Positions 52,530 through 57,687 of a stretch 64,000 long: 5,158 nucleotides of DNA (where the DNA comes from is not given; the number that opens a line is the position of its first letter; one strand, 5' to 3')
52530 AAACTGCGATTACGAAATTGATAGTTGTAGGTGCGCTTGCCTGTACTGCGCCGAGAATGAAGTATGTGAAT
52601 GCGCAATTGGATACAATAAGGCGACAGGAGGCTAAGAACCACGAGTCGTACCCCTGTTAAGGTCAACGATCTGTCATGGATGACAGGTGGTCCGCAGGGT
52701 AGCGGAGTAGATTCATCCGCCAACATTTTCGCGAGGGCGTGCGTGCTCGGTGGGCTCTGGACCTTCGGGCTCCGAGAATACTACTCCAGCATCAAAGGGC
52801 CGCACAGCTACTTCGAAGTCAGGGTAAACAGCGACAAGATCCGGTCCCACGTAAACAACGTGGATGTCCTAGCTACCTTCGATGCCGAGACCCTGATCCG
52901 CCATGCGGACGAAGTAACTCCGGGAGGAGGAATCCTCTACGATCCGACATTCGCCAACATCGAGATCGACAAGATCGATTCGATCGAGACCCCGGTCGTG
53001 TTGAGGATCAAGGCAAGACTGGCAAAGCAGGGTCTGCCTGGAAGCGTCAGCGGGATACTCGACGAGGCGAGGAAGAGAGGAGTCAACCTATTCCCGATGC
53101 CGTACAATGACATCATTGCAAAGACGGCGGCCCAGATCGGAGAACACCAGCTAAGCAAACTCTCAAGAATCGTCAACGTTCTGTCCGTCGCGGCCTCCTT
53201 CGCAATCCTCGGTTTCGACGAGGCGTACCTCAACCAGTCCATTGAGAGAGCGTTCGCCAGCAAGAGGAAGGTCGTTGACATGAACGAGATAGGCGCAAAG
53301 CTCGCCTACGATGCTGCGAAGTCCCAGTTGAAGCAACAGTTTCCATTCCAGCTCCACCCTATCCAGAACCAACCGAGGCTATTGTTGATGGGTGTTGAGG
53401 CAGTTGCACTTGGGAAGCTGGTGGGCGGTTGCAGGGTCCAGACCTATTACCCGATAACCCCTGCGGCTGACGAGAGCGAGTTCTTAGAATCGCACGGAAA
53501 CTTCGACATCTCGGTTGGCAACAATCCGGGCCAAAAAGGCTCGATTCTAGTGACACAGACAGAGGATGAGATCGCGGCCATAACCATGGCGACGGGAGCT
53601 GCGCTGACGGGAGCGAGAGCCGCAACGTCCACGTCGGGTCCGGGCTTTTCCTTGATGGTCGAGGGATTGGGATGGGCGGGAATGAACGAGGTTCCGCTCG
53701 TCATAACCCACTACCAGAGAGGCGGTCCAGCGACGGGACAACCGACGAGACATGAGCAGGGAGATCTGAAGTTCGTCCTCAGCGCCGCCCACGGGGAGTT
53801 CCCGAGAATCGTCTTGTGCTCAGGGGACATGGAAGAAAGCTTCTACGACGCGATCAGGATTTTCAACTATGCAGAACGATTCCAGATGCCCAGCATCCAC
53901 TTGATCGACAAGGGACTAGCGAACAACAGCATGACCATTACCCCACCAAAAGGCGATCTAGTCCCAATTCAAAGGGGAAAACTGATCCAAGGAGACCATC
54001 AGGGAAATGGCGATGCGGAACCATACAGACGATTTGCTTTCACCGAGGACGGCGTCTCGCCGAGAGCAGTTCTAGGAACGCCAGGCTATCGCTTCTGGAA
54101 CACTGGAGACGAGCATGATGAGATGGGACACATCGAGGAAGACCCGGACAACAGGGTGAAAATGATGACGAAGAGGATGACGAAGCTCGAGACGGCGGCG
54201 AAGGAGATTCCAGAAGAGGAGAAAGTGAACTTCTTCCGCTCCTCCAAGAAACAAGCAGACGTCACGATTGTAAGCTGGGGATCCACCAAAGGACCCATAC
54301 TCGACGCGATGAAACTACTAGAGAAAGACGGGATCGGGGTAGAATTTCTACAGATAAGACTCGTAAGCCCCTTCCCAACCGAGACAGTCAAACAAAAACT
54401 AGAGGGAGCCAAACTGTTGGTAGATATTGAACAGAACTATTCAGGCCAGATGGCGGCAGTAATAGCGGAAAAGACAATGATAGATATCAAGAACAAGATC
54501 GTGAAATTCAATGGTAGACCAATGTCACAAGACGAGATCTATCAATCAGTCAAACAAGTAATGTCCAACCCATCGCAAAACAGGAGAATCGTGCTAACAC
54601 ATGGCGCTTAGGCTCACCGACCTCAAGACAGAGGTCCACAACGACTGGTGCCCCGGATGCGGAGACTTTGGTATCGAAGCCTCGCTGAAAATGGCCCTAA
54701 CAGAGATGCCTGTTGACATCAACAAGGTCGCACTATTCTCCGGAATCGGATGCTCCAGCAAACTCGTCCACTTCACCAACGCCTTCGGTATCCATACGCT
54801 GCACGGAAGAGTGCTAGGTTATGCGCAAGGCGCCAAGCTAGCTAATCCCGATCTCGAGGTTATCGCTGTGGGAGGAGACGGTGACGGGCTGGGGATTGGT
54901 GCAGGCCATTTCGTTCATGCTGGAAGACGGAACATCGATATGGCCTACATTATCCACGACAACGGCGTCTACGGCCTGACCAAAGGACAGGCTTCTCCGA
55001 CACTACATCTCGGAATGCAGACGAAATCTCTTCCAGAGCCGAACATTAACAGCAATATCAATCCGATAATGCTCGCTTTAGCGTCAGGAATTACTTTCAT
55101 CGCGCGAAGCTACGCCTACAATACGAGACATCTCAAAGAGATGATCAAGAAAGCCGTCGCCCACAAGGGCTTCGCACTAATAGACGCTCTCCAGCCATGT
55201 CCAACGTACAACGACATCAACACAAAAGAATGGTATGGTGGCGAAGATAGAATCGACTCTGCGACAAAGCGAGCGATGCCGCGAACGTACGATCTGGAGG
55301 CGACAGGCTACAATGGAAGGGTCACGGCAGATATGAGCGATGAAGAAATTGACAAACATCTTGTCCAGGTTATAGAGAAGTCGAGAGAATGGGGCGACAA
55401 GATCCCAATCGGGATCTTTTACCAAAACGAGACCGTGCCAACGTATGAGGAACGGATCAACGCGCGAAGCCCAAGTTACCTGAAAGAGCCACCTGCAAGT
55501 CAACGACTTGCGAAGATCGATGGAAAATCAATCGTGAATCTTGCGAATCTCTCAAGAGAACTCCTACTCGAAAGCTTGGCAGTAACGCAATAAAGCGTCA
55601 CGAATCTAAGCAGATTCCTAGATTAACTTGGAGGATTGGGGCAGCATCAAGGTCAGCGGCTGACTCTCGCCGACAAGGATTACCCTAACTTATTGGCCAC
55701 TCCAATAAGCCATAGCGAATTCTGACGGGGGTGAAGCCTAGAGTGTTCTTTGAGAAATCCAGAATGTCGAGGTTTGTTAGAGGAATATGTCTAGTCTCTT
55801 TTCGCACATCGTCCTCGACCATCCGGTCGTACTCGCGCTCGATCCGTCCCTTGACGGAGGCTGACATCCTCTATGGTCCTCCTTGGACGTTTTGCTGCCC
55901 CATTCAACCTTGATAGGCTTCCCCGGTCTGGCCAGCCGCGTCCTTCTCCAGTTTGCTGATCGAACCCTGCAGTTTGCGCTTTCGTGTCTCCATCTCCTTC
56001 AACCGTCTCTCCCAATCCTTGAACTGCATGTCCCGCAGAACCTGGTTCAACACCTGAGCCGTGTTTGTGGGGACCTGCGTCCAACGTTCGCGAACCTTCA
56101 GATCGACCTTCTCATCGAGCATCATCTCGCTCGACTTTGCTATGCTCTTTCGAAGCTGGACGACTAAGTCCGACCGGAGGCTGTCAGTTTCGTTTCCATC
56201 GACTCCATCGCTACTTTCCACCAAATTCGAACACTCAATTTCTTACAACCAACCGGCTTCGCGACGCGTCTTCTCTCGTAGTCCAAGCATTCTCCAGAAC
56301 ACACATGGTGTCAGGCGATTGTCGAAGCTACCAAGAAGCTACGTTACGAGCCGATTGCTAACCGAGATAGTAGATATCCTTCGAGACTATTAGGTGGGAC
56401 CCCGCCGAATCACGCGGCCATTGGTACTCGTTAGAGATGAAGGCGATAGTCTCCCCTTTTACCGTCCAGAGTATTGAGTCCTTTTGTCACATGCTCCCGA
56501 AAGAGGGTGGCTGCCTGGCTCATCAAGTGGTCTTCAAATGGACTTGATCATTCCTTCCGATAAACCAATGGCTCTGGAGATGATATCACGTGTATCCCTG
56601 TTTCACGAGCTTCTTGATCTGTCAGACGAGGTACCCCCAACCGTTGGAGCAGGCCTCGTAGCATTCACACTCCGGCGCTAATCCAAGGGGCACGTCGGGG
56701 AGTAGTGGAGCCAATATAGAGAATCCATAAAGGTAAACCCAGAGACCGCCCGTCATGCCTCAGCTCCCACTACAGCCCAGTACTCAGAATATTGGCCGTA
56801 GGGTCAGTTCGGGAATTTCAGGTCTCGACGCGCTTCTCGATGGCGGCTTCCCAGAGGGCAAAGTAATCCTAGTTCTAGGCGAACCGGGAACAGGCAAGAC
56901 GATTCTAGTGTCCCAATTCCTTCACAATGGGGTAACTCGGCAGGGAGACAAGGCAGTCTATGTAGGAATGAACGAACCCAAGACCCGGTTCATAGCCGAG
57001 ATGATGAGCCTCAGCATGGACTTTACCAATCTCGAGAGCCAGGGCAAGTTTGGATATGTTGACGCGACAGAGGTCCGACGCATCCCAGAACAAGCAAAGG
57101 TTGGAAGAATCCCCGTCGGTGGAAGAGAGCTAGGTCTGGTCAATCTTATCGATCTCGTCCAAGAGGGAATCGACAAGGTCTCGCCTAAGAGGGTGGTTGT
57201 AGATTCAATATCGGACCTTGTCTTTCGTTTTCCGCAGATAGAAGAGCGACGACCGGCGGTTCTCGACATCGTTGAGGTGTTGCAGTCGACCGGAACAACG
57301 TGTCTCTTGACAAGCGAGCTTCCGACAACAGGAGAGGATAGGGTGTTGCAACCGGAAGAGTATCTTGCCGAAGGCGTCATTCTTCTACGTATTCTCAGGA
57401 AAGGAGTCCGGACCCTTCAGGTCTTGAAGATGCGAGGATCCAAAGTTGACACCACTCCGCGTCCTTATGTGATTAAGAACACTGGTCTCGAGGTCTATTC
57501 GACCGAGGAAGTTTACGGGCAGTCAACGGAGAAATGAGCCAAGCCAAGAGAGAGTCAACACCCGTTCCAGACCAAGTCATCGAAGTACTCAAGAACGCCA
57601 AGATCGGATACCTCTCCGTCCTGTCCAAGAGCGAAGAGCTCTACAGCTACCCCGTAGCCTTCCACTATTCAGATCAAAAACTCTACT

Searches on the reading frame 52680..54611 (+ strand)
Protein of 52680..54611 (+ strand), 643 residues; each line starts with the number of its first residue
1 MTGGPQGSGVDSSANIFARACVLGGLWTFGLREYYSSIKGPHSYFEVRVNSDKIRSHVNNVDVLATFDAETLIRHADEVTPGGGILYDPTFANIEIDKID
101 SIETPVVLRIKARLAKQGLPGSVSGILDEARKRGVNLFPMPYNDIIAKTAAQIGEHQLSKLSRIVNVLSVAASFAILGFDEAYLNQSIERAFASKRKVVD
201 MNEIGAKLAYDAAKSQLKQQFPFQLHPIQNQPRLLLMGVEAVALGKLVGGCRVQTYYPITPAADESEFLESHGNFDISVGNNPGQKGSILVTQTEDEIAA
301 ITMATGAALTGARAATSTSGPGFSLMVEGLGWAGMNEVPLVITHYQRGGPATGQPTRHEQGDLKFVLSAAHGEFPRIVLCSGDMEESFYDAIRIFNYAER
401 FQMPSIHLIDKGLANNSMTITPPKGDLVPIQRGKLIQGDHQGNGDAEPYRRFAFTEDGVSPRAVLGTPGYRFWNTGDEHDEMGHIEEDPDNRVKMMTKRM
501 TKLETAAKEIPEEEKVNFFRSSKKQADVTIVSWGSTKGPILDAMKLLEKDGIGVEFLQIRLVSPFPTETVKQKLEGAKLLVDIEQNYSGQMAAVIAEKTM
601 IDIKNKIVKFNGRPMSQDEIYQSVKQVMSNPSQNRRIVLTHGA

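Call 54: search_protein_families(library=pfam, proteins=[window:52680-54611:+], max_evalue=0.00001)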
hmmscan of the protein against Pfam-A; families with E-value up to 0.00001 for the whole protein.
window:52680-54611:+ (643 aa): 4 families
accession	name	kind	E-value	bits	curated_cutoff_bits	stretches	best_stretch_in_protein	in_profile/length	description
PF01855.24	POR_N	-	6.7e-53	180.2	27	1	247-497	4-230/231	Pyruvate flavodoxin/ferredoxin oxidoreductase, thiamine diP-bdg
PF01558.24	POR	-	2e-27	96.9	27.4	1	7-210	2-172/173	Pyruvate ferredoxin/flavodoxin oxidoreductase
PF17147.9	PFOR_II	-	7.6e-12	45.9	27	1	526-619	1-101/102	Pyruvate:ferredoxin oxidoreductase core domain II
PF02780.25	Transketolase_C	-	2.5e-10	40.8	25.9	1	523-613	7-102/124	Transketolase, C-terminal domain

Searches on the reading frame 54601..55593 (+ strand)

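Call 54: search_protein_families(library=pfam, proteins=[window:54601-55593:+], max_evalue=0.00001)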
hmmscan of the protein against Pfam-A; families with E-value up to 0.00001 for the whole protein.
window:54601-55593:+ (330 aa): 2 families
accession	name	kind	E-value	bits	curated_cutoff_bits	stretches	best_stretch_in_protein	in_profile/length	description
PF02775.26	TPP_enzyme_C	-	1.7e-30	106.3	21.9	1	49-195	2-150/151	Thiamine pyrophosphate enzyme, C-terminal TPP binding domain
PF12367.13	PFO_beta_C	-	3.2e-16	59.6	24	1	200-287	1-62/66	Pyruvate ferredoxin oxidoreductase beta subunit C terminal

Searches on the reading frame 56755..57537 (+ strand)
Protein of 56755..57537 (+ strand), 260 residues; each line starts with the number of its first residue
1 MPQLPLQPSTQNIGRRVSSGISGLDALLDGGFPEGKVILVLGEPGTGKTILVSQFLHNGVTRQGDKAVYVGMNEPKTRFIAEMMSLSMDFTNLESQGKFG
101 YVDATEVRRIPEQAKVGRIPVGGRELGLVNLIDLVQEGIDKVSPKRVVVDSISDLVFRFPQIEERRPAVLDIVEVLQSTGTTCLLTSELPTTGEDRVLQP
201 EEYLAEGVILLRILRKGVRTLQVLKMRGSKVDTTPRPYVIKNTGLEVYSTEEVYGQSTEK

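Call 54: search_protein_families(library=pfam, proteins=[window:56755-57537:+], max_evalue=0.00001)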
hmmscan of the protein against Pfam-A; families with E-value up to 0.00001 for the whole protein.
window:56755-57537:+ (260 aa): 1 family
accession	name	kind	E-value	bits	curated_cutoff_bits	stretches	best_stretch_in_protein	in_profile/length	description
PF06745.19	ATPase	-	5.8e-52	176.8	26.6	1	17-251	1-230/231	KaiC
